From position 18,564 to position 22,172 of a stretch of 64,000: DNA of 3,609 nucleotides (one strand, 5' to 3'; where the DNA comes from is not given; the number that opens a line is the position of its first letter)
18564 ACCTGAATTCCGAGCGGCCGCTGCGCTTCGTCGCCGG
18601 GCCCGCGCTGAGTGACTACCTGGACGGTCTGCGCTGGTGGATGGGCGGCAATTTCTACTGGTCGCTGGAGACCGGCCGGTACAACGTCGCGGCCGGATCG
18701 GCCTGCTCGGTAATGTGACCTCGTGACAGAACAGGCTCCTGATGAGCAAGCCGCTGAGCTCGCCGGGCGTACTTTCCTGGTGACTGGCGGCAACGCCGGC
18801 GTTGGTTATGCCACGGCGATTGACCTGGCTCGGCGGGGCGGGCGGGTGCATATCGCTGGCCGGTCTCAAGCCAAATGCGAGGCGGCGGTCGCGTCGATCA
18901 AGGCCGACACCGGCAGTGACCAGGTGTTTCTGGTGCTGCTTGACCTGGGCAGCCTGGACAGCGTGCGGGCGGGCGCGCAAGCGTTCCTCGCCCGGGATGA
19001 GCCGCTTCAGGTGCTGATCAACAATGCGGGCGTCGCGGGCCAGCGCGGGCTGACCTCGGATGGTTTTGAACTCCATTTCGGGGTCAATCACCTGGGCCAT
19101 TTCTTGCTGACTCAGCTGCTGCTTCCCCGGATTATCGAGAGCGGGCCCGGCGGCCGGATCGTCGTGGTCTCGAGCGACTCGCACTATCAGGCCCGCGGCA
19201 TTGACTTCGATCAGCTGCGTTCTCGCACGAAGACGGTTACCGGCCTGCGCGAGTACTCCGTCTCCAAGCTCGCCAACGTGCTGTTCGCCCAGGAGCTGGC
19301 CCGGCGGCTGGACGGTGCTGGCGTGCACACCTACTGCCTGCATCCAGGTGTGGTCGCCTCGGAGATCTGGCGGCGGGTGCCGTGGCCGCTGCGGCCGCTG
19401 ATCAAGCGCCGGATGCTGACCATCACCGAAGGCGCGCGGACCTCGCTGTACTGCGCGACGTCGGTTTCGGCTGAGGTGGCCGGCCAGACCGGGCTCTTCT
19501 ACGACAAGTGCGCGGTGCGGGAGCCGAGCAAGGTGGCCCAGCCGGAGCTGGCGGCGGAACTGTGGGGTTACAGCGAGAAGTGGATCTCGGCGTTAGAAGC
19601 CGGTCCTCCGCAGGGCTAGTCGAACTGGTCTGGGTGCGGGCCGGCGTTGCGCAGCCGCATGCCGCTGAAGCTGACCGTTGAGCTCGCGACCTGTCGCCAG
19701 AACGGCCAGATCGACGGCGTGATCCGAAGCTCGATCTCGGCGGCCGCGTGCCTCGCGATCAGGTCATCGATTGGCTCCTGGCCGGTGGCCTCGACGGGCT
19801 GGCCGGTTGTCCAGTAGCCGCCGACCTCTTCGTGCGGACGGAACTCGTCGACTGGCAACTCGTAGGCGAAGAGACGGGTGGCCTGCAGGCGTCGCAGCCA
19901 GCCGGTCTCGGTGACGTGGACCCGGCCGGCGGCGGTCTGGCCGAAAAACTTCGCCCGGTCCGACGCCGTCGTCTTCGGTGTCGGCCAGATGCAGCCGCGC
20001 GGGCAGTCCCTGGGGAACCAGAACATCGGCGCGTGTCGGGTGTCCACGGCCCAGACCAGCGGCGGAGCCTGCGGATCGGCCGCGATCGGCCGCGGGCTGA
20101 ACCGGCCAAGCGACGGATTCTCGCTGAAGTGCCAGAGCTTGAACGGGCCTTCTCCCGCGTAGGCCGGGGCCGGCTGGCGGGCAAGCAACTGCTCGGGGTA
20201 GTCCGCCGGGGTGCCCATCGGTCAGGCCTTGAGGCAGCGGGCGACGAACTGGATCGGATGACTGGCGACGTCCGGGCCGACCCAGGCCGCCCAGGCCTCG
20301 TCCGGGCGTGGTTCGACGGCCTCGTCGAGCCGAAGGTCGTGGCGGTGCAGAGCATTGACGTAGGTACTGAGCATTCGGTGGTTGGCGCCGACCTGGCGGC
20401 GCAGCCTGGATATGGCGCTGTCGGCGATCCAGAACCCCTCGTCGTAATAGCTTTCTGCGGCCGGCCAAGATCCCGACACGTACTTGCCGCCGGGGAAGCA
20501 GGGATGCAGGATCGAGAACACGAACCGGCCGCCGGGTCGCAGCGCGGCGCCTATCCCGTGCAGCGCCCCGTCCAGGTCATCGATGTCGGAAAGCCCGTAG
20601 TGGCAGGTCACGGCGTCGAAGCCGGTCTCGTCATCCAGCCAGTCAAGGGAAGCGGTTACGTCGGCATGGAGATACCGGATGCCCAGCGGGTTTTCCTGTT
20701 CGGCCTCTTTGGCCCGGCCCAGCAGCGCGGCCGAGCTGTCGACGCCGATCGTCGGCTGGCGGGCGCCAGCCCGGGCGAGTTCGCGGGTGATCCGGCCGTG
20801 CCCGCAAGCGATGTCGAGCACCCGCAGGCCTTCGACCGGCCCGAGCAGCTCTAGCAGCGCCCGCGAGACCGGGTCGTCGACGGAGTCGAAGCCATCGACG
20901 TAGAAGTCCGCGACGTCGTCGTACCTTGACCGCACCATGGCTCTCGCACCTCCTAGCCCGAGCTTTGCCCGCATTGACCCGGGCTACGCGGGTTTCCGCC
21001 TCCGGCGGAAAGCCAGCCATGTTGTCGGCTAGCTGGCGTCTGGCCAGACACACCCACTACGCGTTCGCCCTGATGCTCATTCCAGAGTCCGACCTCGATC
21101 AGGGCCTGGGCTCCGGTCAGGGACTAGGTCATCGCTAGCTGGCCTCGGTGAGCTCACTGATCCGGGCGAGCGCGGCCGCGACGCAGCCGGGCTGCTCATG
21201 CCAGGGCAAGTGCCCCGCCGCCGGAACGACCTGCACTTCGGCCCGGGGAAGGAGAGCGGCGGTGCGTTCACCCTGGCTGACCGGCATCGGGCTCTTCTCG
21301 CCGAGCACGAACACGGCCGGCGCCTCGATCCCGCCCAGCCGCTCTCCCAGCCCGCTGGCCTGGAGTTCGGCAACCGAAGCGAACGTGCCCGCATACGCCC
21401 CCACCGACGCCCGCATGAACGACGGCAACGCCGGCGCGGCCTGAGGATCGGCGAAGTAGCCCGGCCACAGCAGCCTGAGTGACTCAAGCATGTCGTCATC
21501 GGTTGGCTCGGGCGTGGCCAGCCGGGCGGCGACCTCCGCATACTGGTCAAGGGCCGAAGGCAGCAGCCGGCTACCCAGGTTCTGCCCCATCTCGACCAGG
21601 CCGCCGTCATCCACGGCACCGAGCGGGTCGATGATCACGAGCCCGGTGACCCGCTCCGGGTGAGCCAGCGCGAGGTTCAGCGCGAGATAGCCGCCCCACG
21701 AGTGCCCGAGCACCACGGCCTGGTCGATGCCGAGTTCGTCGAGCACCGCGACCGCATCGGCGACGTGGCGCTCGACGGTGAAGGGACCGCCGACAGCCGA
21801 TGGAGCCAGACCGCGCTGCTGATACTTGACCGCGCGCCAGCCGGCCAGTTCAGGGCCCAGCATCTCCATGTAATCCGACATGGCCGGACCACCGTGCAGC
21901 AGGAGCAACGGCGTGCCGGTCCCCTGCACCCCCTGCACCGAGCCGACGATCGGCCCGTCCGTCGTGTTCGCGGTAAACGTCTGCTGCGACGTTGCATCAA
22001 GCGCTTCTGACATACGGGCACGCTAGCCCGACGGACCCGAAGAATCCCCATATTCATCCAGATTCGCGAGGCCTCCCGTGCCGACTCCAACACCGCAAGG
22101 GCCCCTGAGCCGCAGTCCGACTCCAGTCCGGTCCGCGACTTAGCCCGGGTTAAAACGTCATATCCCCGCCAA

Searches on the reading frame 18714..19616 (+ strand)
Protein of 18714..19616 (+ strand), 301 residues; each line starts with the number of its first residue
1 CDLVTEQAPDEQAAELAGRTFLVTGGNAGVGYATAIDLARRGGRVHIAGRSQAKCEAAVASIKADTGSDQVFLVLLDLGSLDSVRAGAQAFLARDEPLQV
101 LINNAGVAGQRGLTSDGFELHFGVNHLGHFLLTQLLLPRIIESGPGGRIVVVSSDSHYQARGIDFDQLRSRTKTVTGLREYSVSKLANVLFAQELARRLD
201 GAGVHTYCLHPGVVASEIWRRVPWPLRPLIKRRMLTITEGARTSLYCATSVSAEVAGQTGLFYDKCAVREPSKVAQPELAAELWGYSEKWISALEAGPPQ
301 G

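Call 70: search_protein_families(library=pfam, proteins=[window:18714-19616:+], max_evalue=0.0001)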
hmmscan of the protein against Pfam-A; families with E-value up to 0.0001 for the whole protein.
window:18714-19616:+ (301 aa): 3 families
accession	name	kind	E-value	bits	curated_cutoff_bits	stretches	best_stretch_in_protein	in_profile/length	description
PF00106.31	adh_short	-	2.1e-29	102.8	26.6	1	20-156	2-138/195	short chain dehydrogenase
PF13561.12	adh_short_C2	-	1.5e-17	64.4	27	1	28-223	6-185/236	Enoyl-(Acyl carrier protein) reductase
PF08659.16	KR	-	3.1e-05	24.4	22.6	1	20-113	2-97/180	KR domain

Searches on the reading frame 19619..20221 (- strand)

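Call 70: search_protein_families(library=pfam, proteins=[window:19619-20221:-], max_evalue=0.0001)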
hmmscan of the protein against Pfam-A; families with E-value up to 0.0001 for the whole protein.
window:19619-20221:- (201 aa): 1 family
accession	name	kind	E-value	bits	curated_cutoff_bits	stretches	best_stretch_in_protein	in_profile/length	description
PF21820.2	DUF6886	-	4.7e-62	208.9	27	1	30-193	1-164/164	Family of unknown function (DUF6886)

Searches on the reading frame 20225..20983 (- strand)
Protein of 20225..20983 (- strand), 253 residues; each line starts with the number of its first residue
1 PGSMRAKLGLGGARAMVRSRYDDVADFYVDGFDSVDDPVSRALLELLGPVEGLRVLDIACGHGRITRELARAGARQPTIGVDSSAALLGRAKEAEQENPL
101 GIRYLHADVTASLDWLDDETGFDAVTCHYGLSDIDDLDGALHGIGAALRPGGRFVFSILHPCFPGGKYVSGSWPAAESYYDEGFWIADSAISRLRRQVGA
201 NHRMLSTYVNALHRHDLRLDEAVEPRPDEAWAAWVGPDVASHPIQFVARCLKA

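Call 70: search_protein_families(library=pfam, proteins=[window:20225-20983:-], max_evalue=0.0001)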
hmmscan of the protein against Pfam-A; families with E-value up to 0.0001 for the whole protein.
window:20225-20983:- (253 aa): 7 families
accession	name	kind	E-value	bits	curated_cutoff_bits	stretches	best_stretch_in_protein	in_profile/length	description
PF13649.12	Methyltransf_25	-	1.2e-16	61.6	27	1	55-152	1-97/97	Methyltransferase domain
PF08241.18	Methyltransf_11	-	7.3e-16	59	21.2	1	56-156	1-95/95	Methyltransferase domain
PF13489.12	Methyltransf_23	-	1.3e-14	54.6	27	1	40-159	10-119/164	Methyltransferase domain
PF13847.12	Methyltransf_31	-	4.4e-14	52.8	27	1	51-157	3-110/145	Methyltransferase domain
PF08242.18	Methyltransf_12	-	8.6e-13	49.3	30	1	56-154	1-98/98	Methyltransferase domain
PF01209.24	Ubie_methyltran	-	4.8e-12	46.2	20.1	1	44-155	40-150/233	ubiE/COQ5 methyltransferase family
PF05175.20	MTS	-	7.9e-06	26.1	23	1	37-113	17-94/170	Methyltransferase small domain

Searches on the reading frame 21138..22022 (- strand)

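Call 70: search_protein_families(library=pfam, proteins=[window:21138-22022:-], max_evalue=0.0001)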
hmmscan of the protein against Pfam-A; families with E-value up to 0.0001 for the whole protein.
window:21138-22022:- (295 aa): 4 families
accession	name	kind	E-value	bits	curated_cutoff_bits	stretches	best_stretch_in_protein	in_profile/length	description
PF00561.26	Abhydrolase_1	-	1.9e-24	87.1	25.8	1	38-274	2-241/245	alpha/beta hydrolase fold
PF12697.13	Abhydrolase_6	-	3.4e-18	67.5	26.3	1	39-278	1-211/217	Alpha/beta hydrolase family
PF12146.15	Hydrolase_4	-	8.6e-09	35.5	27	1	40-155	8-131/239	Serine aminopeptidase, S33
PF03096.20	Ndr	-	8.4e-08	31.7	23.3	1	88-136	87-135/283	Ndr family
